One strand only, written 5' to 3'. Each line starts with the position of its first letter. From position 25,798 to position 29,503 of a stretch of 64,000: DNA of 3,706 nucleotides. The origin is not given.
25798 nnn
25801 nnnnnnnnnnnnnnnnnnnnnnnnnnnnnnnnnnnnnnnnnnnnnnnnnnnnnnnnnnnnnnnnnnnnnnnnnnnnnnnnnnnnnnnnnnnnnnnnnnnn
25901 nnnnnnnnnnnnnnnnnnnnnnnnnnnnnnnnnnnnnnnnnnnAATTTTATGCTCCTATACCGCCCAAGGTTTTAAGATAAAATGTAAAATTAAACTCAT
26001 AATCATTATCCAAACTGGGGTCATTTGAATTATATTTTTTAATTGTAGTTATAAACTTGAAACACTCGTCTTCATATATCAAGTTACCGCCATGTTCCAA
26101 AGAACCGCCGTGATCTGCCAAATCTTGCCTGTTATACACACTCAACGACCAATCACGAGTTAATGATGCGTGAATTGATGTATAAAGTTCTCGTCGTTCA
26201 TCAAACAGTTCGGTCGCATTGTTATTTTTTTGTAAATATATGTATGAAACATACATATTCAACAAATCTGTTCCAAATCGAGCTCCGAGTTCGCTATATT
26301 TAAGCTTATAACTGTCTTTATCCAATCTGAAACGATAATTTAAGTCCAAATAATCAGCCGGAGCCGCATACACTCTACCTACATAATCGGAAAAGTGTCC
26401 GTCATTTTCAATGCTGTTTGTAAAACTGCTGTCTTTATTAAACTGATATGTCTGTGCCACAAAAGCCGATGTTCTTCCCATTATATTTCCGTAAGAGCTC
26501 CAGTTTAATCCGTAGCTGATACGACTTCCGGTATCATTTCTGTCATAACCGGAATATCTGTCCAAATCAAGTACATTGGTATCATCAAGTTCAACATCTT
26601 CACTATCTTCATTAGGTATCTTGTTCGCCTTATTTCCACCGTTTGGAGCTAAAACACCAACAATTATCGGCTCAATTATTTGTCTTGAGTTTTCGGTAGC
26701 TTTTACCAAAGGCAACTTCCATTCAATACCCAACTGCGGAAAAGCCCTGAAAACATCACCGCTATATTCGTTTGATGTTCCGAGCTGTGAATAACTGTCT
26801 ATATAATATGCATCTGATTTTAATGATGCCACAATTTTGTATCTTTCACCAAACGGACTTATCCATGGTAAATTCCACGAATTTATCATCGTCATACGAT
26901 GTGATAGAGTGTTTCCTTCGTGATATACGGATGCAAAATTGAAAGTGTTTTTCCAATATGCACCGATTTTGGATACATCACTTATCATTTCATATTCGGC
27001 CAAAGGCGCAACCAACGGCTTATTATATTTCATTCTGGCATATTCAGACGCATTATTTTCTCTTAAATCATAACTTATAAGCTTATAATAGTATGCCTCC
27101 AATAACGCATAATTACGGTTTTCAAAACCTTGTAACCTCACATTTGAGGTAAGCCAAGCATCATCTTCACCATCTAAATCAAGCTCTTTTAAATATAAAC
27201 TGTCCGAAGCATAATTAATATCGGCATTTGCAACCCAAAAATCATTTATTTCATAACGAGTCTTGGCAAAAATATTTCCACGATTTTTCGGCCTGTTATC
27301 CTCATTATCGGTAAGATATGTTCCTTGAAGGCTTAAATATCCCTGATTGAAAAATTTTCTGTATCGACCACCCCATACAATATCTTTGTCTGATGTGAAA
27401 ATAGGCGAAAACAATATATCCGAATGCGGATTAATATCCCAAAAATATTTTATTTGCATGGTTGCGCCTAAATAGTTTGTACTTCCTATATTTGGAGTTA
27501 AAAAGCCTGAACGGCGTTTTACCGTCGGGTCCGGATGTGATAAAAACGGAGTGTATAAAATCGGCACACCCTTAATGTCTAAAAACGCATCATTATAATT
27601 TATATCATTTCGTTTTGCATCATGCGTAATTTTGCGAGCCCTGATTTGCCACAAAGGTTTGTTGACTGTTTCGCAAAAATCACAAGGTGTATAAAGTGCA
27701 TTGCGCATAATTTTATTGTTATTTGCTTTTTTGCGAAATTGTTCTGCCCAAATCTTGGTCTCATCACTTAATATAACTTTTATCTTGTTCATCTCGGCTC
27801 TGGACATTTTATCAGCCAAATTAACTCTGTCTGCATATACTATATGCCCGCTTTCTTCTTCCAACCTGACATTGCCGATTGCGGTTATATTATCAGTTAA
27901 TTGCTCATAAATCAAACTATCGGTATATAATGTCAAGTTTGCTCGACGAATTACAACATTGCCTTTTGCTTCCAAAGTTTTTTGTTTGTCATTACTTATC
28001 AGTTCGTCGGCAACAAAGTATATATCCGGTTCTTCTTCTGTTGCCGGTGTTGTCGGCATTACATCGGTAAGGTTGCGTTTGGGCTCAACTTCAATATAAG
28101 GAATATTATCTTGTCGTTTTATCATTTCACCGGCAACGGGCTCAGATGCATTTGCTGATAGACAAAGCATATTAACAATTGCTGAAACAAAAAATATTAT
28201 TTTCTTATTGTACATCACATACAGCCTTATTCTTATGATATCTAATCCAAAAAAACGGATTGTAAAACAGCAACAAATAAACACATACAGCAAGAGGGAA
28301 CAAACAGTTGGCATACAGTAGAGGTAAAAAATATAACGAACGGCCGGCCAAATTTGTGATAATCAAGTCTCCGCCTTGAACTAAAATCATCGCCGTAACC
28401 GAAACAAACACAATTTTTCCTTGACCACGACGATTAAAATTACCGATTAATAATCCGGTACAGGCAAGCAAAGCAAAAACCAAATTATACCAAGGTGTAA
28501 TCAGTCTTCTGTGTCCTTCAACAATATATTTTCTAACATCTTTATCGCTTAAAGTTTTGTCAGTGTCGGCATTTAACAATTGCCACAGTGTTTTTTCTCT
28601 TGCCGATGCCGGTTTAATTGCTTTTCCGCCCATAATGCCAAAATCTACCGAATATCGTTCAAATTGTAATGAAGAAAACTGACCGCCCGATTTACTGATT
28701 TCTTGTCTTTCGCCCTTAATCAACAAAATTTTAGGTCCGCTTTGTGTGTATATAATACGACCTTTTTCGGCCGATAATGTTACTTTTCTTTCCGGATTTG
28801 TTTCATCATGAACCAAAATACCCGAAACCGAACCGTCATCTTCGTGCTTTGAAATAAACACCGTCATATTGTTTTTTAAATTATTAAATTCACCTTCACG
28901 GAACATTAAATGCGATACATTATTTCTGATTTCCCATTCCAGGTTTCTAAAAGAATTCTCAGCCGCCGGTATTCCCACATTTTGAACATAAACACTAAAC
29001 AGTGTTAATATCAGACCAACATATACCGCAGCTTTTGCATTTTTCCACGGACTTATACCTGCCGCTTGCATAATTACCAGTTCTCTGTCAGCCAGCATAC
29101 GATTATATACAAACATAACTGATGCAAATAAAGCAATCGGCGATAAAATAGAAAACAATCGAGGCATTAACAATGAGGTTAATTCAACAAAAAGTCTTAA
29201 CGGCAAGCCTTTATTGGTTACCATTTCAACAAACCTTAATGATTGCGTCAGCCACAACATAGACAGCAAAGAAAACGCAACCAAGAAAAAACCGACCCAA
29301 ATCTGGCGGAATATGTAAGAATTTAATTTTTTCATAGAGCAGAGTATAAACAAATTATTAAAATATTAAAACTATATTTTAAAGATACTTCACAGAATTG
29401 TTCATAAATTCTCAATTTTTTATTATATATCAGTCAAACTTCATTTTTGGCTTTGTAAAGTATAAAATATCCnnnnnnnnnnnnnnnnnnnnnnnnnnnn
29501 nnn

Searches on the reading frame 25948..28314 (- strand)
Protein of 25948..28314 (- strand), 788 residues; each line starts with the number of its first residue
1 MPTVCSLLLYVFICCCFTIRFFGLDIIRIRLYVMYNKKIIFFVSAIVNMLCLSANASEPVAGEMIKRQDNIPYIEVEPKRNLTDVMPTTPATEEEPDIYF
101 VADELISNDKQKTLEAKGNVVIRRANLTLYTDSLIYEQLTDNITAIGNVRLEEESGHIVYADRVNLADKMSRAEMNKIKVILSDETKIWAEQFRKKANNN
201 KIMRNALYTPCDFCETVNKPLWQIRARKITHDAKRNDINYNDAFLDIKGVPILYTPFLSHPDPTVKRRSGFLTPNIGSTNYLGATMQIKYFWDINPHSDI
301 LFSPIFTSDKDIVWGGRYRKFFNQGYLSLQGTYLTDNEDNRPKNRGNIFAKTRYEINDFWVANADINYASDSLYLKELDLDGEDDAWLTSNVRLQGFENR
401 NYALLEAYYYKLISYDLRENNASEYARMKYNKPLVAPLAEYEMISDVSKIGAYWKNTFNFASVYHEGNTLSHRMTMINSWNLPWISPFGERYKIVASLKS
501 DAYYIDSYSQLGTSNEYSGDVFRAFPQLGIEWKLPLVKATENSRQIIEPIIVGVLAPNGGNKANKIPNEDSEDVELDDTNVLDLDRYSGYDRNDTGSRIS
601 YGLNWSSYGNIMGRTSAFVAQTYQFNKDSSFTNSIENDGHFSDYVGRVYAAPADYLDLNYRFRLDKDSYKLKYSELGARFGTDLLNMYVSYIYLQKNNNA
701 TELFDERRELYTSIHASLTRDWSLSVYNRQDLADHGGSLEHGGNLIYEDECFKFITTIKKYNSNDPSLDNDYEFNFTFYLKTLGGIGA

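Call 92: search_protein_families(library=pfam, proteins=[window:25948-28314:-], max_evalue=0.0001)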
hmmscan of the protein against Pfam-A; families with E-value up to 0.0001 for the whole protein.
window:25948-28314:- (788 aa): 2 families
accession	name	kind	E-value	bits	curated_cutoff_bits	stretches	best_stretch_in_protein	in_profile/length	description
PF04453.20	LptD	-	1.8e-48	166.3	22.4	1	343-722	1-384/384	LPS transport system D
PF13100.11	OstA_2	-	2.6e-05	24.3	21.2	1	108-208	17-113/158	OstA-like protein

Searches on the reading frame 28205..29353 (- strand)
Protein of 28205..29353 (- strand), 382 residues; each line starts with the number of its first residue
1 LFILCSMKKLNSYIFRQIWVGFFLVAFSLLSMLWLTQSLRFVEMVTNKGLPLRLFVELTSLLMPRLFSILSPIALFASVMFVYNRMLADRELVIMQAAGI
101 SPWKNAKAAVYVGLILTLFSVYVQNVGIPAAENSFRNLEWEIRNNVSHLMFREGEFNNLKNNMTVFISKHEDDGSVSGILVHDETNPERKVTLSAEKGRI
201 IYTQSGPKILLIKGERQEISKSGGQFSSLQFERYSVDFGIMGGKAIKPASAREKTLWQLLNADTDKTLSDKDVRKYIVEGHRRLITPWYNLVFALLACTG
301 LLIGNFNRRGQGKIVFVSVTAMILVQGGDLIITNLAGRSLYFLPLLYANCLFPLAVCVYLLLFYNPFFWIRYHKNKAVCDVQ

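Call 93: search_protein_families(library=pfam, proteins=[window:28205-29353:-], max_evalue=0.0001)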
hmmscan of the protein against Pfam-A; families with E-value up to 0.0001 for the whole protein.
window:28205-29353:- (382 aa): 1 family
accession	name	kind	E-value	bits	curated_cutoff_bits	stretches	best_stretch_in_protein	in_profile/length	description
PF03739.19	LptF_LptG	-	5e-64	217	27.9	1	13-361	2-351/353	Lipopolysaccharide export system permease LptF/LptG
